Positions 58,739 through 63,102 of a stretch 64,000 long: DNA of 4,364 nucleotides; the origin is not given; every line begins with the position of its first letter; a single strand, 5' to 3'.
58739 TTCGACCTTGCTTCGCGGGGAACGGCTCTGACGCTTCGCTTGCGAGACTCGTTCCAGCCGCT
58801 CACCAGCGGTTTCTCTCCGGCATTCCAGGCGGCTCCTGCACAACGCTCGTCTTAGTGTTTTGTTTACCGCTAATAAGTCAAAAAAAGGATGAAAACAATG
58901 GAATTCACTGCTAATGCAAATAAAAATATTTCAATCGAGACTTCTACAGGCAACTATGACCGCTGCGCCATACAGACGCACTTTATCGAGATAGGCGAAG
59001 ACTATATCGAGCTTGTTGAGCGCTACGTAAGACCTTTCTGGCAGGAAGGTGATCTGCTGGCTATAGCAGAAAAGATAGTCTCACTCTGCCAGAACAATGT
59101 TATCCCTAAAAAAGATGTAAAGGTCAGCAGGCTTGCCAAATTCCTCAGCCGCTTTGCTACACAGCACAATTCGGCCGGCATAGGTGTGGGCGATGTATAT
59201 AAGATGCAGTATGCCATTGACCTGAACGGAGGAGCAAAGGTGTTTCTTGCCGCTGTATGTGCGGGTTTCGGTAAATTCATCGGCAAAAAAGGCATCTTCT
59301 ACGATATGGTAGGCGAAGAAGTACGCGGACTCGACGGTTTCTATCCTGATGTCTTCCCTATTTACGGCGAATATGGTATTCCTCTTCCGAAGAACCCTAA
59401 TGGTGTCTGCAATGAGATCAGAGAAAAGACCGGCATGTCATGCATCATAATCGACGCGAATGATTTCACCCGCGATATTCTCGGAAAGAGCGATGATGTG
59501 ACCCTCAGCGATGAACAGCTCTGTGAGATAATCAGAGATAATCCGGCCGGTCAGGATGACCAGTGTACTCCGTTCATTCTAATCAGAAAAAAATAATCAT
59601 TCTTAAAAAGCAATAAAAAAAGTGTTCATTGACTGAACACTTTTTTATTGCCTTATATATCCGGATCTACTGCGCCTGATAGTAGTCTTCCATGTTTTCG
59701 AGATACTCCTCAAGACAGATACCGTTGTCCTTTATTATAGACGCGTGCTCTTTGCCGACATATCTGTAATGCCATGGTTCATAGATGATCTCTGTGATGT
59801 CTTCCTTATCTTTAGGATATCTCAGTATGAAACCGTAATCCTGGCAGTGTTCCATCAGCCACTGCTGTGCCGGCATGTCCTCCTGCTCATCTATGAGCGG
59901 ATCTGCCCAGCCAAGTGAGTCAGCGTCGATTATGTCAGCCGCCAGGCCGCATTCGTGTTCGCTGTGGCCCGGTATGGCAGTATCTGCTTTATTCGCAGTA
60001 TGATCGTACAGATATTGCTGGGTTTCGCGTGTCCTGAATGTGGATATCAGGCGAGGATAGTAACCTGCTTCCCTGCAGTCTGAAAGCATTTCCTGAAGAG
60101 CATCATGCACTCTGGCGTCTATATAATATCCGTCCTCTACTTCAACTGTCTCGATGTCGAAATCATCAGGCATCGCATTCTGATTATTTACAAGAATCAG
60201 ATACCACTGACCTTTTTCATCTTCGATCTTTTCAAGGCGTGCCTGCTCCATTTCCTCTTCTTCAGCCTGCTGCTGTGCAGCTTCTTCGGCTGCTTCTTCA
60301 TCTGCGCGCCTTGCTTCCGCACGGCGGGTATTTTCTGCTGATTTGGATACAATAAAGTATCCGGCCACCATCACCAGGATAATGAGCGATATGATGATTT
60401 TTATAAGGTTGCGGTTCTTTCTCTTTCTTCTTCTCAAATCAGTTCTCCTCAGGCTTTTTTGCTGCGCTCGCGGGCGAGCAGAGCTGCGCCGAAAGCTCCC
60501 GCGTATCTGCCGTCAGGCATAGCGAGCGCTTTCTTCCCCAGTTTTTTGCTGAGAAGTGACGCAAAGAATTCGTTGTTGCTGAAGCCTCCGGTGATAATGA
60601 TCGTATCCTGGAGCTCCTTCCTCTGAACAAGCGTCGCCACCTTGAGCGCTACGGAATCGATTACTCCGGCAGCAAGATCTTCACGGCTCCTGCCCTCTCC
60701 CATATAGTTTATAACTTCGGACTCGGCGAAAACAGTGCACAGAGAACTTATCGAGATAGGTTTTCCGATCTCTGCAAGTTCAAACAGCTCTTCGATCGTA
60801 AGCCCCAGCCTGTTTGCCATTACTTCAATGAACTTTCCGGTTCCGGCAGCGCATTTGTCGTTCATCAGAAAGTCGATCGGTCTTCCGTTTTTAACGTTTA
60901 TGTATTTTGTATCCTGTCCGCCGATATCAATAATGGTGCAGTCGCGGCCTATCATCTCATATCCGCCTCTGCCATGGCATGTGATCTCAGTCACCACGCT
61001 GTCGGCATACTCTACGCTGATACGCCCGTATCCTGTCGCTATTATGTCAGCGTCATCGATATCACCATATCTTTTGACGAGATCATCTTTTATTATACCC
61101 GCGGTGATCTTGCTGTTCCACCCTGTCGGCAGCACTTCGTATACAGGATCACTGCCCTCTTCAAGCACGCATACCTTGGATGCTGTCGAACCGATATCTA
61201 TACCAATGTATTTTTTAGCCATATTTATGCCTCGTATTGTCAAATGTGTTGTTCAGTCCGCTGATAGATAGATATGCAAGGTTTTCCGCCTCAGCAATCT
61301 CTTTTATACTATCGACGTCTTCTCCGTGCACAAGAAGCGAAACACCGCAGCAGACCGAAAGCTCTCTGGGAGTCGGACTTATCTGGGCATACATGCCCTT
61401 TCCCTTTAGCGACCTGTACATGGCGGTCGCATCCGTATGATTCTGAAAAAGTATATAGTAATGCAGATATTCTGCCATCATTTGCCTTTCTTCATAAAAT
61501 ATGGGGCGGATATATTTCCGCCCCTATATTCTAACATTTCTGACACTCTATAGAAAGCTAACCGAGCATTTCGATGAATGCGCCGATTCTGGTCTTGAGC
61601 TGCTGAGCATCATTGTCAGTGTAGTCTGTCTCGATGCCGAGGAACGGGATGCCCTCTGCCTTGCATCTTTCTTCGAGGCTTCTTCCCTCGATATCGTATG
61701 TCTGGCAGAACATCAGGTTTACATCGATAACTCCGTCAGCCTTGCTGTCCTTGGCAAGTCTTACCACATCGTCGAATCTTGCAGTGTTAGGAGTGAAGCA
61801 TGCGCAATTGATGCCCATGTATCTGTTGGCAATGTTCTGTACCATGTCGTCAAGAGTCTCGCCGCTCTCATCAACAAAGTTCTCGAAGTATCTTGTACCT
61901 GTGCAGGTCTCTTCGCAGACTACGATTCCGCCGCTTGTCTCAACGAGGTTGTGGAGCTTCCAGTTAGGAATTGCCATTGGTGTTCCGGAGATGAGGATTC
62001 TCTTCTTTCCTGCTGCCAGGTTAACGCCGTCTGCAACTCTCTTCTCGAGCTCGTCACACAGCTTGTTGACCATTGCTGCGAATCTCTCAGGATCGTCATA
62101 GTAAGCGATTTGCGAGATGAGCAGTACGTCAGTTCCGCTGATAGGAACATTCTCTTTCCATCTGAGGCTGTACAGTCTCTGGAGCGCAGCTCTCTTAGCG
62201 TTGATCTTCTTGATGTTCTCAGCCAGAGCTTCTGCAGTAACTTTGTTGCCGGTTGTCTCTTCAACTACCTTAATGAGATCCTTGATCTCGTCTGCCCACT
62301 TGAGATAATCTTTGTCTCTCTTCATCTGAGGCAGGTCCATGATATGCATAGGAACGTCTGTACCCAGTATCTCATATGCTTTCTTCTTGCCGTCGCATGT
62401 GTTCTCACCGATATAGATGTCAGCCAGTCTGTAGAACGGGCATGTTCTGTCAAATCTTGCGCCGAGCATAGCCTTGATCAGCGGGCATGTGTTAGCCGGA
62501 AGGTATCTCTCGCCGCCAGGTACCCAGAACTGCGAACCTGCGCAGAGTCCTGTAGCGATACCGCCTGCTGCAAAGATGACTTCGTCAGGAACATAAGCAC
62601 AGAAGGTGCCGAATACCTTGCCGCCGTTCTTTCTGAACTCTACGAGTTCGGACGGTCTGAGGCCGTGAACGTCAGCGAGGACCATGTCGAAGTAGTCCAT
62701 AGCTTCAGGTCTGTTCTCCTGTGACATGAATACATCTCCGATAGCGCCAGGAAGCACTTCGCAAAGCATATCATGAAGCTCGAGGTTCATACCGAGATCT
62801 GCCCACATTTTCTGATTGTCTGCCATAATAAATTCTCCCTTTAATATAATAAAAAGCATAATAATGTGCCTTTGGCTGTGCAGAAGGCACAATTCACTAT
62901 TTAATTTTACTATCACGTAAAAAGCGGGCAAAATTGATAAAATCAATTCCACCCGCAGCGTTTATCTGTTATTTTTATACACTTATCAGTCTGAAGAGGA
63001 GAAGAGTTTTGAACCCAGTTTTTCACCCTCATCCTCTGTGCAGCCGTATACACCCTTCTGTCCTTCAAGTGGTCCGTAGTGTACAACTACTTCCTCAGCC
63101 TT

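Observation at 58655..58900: Unclassified ~185-nt GC-rich structured element between divergent ATP-grasp and CofE-like genes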

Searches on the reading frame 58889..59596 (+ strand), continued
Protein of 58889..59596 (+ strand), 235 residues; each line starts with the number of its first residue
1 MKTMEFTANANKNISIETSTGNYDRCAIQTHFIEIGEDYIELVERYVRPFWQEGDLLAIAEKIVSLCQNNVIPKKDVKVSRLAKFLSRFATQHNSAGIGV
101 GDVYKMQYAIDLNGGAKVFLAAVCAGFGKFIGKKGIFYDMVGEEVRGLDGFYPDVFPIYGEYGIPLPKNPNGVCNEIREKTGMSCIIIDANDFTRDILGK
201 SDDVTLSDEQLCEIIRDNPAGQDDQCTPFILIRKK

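Call 58: find_encoding_contigs(protein=P0134, flank=1500, max_places=10)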
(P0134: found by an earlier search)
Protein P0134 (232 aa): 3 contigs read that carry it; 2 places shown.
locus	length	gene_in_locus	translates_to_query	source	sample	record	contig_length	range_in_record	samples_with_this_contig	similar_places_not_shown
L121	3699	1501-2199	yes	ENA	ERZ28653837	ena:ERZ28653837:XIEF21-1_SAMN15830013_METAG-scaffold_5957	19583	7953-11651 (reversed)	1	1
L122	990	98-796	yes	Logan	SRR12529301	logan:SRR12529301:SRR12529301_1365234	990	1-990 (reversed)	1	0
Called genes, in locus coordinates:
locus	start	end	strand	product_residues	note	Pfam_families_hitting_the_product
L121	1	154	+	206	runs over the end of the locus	PF05257:CHAP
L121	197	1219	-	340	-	PF14397:ATPgrasp_ST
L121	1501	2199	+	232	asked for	PF01996:F420_ligase (faint)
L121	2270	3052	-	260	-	PF02557:VanY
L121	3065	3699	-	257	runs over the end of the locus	PF01869:BcrAD_BadFG, PF02782:FGGY_C (weak)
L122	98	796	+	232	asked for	PF01996:F420_ligase (faint)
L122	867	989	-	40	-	?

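Call 59: find_encoding_contigs(protein=P0137, flank=1500, max_places=10)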
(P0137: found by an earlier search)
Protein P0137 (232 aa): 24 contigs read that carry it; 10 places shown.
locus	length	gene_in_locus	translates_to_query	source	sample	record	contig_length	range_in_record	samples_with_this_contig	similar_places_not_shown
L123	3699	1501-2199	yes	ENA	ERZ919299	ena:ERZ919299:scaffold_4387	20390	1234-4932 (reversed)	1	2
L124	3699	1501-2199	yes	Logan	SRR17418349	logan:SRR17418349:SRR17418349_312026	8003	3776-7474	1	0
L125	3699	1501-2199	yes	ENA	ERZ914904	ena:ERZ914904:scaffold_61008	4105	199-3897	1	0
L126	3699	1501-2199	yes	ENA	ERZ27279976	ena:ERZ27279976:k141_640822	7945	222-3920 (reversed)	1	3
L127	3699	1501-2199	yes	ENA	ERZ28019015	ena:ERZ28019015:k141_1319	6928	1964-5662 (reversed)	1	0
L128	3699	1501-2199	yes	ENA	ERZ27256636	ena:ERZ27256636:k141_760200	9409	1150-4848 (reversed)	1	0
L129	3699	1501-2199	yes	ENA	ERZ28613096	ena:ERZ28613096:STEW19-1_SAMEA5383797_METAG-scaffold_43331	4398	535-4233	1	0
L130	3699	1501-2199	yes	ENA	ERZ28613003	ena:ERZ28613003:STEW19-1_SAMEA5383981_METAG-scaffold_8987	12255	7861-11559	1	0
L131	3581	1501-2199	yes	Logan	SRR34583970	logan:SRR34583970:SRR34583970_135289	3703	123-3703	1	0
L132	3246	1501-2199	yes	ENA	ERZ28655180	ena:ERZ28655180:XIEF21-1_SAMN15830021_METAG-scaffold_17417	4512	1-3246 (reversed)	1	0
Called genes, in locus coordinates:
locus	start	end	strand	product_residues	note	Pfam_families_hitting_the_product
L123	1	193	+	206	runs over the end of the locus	PF05257:CHAP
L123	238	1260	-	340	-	PF14397:ATPgrasp_ST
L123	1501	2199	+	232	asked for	PF01996:F420_ligase (faint)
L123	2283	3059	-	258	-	-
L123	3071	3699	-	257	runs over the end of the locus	PF01869:BcrAD_BadFG, PF02782:FGGY_C (weak)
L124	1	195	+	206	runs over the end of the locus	PF05257:CHAP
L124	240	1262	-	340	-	PF14397:ATPgrasp_ST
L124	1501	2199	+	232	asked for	PF01996:F420_ligase (faint)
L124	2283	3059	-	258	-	-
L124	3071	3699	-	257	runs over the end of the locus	PF01869:BcrAD_BadFG, PF02782:FGGY_C (weak)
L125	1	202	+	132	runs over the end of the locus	?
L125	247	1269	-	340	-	PF14397:ATPgrasp_ST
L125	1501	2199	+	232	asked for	PF01996:F420_ligase (faint)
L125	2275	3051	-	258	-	-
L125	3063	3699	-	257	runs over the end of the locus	PF01869:BcrAD_BadFG, PF02782:FGGY_C (weak)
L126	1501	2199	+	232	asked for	PF01996:F420_ligase (faint)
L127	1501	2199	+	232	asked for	PF01996:F420_ligase (faint)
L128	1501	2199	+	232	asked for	PF01996:F420_ligase (faint)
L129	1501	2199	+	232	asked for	PF01996:F420_ligase (faint)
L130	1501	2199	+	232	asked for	PF01996:F420_ligase (faint)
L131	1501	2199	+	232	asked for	PF01996:F420_ligase (faint)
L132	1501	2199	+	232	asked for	PF01996:F420_ligase (faint)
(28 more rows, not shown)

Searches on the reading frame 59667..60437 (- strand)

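Call 11: search_protein_families(library=pfam, proteins=[window:59667-60437:-])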
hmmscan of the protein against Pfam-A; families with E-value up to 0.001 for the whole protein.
window:59667-60437:- (256 aa): 2 families
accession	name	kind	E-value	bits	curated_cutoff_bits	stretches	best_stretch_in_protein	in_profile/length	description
PF02557.22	VanY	-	6.4e-33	113.8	25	1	105-229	3-132/132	D-alanyl-D-alanine carboxypeptidase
PF12685.13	SpoIIIAH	-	0.00012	22.5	30.6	1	14-81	5-68/191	SpoIIIAH-like protein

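Call 12: search_protein_families(library=ncbifam, proteins=[window:59667-60437:-])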
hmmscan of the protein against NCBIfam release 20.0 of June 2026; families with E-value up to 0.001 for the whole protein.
window:59667-60437:- (256 aa): 5 families
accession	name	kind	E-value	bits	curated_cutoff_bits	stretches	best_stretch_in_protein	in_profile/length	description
NF000473.1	vanY_BG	exception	9.9e-44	149.7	400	1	52-248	73-273/274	VanY-B/VanY-G family D-Ala-D-Ala carboxypeptidase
NF000380.1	vanXY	equivalog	1.3e-33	116.1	250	1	81-247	3-177/179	D,D-carboxypeptidase/D,D-dipeptidase VanXY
NF000472.1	vanY_AFMPt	exception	1.9e-30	106.1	425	1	77-249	55-232/283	VanY-A/VanY-F/VanY-M family D-Ala-D-Ala carboxypeptidase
NF041194.1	LD_carboxy_LdcB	exception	5.6e-27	94.9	275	1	107-247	35-174/180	LD-carboxypeptidase LdcB/DacB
NF000149.1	vanXY_G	exception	1.9e-20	73.1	500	1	110-253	50-197/254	D-Ala-D-Ala dipeptidase/D-Ala-D-Ala carboxypeptidase VanXY-G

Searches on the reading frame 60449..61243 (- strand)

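Call 11: search_protein_families(library=pfam, proteins=[window:60449-61243:-])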
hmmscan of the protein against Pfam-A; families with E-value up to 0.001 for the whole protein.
window:60449-61243:- (264 aa): 3 families
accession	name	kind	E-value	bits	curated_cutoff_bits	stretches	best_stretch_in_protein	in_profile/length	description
PF01869.26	BcrAD_BadFG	-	9.8e-52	176.6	31.5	1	13-257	1-271/271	BadF/BadG/BcrA/BcrD ATPase family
PF02782.22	FGGY_C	-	8.6e-07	29.4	27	1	179-257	112-194/198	FGGY family of carbohydrate kinases, C-terminal domain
PF21546.3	FGGY_C_2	-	0.00036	20.7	27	1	198-259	126-187/191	Carbohydrate kinase FGGY, C-terminal domain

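Call 12: search_protein_families(library=ncbifam, proteins=[window:60449-61243:-])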
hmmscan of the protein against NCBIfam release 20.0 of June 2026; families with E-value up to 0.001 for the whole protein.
window:60449-61243:- (264 aa): 7 families
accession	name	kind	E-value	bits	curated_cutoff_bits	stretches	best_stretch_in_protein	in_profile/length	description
TIGR00241.1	CoA_E_activ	domain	1.1e-69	234.7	125.4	1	13-256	3-248/248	acyl-CoA dehydratase activase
TIGR03192.1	benz_CoA_bzdQ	equivalog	6.4e-40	137.4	380.2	1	13-257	35-286/293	benzoyl-CoA reductase, bzd-type, subunit Q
TIGR02259.1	benz_CoA_red_A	equivalog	2.5e-35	122.1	578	1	61-255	227-430/432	benzoyl-CoA reductase subunit A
TIGR03286.1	methan_mark_15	hypoth_equivalog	1.1e-32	113.6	455.75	1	13-257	147-401/404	methanogenesis marker 15 protein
TIGR02261.1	benz_CoA_red_D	equivalog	5.6e-23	81.4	312.85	1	14-255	5-260/262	benzoyl-CoA reductase subunit D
NF009842.0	PRK13317.1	equivalog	5e-07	29.4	234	1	183-259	191-274/277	type II pantothenate kinase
TIGR03281.1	methan_mark_12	hypoth_equivalog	0.00073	18.9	180.85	0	12-73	1-59/326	methanogenesis marker 12 protein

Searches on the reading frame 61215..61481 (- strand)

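Call 95: search_protein_families(library=pfam, proteins=[window:61215-61481:-], max_evalue=0.00001)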
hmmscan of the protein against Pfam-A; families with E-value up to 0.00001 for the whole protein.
window:61215-61481:- (88 aa): 1 family
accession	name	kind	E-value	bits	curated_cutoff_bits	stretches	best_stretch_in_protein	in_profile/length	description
PF11823.13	Se_S_carrier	-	3.5e-19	68.5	25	1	8-73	2-67/69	Putative Se/S carrier protein-like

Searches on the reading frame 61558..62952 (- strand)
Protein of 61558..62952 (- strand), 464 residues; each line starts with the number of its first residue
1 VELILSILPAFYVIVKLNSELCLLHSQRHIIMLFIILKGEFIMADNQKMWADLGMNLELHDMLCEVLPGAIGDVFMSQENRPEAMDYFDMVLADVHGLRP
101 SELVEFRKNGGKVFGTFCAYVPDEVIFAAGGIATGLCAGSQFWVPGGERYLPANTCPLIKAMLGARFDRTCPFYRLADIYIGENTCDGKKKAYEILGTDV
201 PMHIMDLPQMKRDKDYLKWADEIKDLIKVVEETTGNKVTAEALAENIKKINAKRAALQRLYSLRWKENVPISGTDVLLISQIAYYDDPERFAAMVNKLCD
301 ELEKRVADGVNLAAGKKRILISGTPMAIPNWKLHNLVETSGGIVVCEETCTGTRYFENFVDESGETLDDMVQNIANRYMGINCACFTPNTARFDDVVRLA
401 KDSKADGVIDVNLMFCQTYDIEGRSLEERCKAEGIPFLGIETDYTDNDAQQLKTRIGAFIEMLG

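Call 95: search_protein_families(library=pfam, proteins=[window:61558-62952:-], max_evalue=0.00001)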
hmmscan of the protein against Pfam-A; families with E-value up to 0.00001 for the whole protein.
window:61558-62952:- (464 aa): 1 family
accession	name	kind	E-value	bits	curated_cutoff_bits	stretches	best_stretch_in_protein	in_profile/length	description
PF06050.19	HGD-D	-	1.2e-119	400.3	28.4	1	118-463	1-342/342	2-hydroxyglutaryl-CoA dehydratase, D-component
